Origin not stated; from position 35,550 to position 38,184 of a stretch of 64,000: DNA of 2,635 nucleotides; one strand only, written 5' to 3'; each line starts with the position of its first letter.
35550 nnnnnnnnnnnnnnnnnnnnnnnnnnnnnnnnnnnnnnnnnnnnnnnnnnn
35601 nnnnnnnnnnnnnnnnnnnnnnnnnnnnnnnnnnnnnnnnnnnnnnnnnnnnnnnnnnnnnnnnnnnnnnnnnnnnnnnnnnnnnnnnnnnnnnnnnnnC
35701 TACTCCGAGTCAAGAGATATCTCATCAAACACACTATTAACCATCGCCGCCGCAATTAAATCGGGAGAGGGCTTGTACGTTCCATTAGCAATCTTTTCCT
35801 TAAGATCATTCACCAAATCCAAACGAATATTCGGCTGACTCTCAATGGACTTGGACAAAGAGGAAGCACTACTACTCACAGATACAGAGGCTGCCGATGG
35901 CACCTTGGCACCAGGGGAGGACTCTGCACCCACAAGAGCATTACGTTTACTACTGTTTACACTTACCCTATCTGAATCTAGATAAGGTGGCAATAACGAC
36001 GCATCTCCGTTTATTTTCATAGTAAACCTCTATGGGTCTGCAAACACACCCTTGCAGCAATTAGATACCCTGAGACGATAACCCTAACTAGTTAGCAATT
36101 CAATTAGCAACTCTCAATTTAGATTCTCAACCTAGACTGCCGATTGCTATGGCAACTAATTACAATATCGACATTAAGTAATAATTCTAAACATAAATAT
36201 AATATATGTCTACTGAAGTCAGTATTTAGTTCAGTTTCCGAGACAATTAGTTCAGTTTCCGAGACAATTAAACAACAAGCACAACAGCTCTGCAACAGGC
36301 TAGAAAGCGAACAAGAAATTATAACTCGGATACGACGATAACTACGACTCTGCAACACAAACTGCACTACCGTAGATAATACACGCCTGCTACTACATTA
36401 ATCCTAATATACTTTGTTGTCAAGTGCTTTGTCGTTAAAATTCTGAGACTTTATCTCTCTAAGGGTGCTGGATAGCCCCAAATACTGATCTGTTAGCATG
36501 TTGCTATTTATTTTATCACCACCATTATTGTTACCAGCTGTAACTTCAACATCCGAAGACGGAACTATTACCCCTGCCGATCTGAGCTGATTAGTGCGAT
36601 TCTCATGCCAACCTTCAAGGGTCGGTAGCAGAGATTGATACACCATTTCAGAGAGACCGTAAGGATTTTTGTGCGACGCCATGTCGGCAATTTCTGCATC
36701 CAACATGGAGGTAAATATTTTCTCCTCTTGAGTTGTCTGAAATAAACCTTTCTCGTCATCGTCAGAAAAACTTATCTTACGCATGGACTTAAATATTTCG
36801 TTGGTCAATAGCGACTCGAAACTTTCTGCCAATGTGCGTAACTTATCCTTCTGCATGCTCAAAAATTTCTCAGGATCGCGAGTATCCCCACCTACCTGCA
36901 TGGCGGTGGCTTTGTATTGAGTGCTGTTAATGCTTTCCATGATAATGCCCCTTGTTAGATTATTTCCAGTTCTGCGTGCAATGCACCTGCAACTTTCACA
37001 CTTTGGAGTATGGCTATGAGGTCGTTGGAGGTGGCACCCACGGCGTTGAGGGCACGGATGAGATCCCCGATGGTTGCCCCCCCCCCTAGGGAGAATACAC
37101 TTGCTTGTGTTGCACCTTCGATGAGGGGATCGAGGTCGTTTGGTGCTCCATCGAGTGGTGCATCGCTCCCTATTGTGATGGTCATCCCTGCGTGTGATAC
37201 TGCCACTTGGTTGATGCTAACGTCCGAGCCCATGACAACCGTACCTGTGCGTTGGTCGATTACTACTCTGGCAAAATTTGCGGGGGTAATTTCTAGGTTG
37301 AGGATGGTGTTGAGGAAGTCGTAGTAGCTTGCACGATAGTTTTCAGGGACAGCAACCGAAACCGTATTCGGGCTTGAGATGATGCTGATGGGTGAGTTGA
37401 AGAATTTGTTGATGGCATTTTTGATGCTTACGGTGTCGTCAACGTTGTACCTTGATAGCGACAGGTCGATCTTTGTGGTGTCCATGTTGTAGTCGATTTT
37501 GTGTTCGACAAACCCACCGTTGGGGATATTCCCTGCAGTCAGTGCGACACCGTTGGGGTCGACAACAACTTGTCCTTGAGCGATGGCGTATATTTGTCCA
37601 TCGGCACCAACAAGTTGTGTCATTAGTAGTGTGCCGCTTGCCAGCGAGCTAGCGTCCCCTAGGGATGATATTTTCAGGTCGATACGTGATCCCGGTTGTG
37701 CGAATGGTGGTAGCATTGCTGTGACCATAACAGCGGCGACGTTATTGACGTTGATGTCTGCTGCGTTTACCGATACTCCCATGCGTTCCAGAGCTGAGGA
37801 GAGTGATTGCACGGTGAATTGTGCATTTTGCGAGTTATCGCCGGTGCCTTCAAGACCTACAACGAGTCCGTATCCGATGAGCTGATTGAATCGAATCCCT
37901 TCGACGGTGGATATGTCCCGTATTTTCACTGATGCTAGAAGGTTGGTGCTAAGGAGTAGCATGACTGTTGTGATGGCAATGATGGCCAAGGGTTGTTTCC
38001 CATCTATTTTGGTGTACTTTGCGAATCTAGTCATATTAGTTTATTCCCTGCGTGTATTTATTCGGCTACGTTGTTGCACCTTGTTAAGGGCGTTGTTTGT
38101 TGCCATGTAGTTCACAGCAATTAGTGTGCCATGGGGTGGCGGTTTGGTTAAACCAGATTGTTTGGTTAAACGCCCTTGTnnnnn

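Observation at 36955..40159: Twelve-repeat ankyrin lipoprotein encoded co-directionally just upstream of flgI, in the flagellar cluster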

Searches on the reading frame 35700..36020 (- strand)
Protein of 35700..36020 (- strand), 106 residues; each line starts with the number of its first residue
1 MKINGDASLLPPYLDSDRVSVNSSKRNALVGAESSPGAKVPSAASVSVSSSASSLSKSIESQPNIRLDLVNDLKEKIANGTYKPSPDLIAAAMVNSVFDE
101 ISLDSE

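Call 4: search_protein_families(library=pfam, proteins=[window:35700-36020:-], max_evalue=0.01)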
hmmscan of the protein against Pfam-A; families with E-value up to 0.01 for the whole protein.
window:35700-36020:- (106 aa): 1 family
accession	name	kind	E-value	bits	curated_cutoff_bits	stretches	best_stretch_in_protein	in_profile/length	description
PF04316.19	FlgM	-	3.8e-13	49.9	25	1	45-95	2-55/55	Anti-sigma-28 factor, FlgM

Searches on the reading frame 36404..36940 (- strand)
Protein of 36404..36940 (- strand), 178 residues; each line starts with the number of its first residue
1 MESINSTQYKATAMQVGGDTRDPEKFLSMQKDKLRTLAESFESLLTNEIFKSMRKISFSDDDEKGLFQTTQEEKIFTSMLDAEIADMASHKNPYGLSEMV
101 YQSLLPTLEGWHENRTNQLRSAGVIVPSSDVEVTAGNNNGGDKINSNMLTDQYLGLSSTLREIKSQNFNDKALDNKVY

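Call 4: search_protein_families(library=pfam, proteins=[window:36404-36940:-], max_evalue=0.01)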
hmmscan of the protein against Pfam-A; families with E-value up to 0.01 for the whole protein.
window:36404-36940:- (178 aa): 1 family
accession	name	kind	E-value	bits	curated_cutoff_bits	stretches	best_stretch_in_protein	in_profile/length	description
PF10135.14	Rod-binding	-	5.1e-12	46.6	25.1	1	51-102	1-50/51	Rod binding protein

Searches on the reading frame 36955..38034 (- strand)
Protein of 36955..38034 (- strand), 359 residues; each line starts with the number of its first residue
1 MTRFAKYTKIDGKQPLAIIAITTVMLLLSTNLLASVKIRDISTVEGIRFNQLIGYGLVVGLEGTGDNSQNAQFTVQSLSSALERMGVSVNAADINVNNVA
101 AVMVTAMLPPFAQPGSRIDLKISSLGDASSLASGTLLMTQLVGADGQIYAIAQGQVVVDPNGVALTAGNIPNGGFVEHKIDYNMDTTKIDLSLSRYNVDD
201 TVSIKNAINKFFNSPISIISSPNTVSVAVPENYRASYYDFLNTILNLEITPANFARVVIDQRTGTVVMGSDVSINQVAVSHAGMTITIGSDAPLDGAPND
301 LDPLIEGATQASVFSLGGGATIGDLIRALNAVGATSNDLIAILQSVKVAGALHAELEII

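Call 4: search_protein_families(library=pfam, proteins=[window:36955-38034:-], max_evalue=0.01)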
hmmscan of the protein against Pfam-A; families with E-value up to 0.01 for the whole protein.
window:36955-38034:- (359 aa): 1 family
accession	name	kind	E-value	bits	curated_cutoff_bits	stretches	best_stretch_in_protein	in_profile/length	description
PF02119.21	FlgI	-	4.6e-105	351.7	25.3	1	37-358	1-343/343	Flagellar P-ring protein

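Call 7: find_encoding_contigs(protein=window:36955-38034:-, flank=10000, max_places=6)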
Protein window:36955-38034:- (359 aa): 1 contig read that carries it; 1 place shown.
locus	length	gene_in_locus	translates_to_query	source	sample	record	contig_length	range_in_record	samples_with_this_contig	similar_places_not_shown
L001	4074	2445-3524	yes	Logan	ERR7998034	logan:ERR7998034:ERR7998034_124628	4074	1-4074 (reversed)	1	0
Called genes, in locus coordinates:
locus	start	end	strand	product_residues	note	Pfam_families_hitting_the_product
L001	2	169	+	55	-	?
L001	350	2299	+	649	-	PF12796:Ank_2, PF13637:Ank_4 (weak), PF13637:Ank_4 (weak), PF12796:Ank_2, PF12796:Ank_2, PF13857:Ank_5, PF12796:Ank_2, PF13857:Ank_5, +9 more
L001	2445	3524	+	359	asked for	PF02119:FlgI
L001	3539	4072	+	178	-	PF10135:Rod-binding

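Call 10: find_related_loci(query=window:36955-38034:-, collection=genome_contigs, flank=10000)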
Query window:36955-38034:- (359 aa) in genome_contigs; peptide patterns used: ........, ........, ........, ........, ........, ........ (x = any residue, [..] = any of these).
416 stretches matched a pattern; 288 encode a relative of the query (tblastn E <= 1e-3); the best 80 are kept; 80 distinct loci.
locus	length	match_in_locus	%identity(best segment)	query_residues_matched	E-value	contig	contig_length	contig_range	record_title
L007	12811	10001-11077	92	1-359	0e+0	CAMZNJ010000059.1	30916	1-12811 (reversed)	uncultured Deferribacteraceae bacterium isolate M_SnakePit_MAG_00002 genome assembly, contig: M_SnakePit_MAG_00002_00000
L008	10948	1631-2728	46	1-359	3e-96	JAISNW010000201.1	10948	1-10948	MAG: Deferribacteraceae bacterium isolate Iy174_bin14 k119_2942525, whole genome shotgun sequence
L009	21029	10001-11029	42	37-359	9e-73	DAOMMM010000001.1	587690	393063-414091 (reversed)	MAG TPA_asm: Methylophilus sp. isolate AMR_MDS_4820 NODE_1_length_587690_cov_10.390654, whole genome shotgun sequence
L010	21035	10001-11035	40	37-359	2e-72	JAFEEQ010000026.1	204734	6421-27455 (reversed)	MAG: Proteobacteria bacterium isolate SZAS CTRL-33 CK_MAG-29__26__length-204734, whole genome shotgun sequence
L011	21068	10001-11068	41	24-359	2e-72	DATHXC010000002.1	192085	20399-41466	MAG TPA_asm: Methylophilaceae bacterium isolate SMAG_U16175 k141_616974, whole genome shotgun sequence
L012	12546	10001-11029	41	37-359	1e-72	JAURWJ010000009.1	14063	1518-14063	MAG: Methylotenera sp. isolate E10_concoct.bin.142 E10_k141_4670, whole genome shotgun sequence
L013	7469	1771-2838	41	24-359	2e-72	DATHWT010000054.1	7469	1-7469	MAG TPA_asm: Methylophilus sp. isolate SMAG_U16166 k141_364061, whole genome shotgun sequence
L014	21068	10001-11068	40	24-359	1e-71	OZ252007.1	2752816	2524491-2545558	MAG: Methylophilaceae bacterium isolate f6eb45ad-314f-4aa5-a741-159cfeaa5a53 genome assembly, chromosome: 1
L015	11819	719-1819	38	23-359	2e-71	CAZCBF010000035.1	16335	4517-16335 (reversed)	MAG TPA_asm: uncultured Methylophilaceae bacterium isolate SRP065251_co2_47 genome assembly, contig: NODE_2352_length_16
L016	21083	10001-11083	40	16-359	3e-71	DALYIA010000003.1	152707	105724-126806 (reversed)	MAG TPA_asm: Methylophilus sp. isolate CTOTU46579 NODE_4_length_152707_cov_5.827313, whole genome shotgun sequence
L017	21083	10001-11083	40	16-359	2e-71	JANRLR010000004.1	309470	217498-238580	MAG: Methylophilus sp. isolate bins.527 k141_502921, whole genome shotgun sequence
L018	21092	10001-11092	40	21-359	4e-71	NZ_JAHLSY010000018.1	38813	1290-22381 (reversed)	Hydrogenophilus thiooxidans strain SS56 contig-100_17, whole genome shotgun sequence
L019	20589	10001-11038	43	35-359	4e-71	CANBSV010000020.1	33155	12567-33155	MAG: Burkholderiales bacterium isolate JR-MC-C-240519-115 genome assembly, contig: JR-MC-C-240519-C841, whole genome sho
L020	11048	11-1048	42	35-359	8e-71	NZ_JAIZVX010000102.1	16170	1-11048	MAG: Aquabacterium sp. isolate ANIsp_002 contig-100_148, whole genome shotgun sequence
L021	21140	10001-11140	39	1-359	1e-70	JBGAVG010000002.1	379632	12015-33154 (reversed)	MAG: Methylotenera sp. isolate MAG_AAO_AS.12 AAOAS-12_NODE_2_length_379632_cov_11.049105, whole genome shotgun sequence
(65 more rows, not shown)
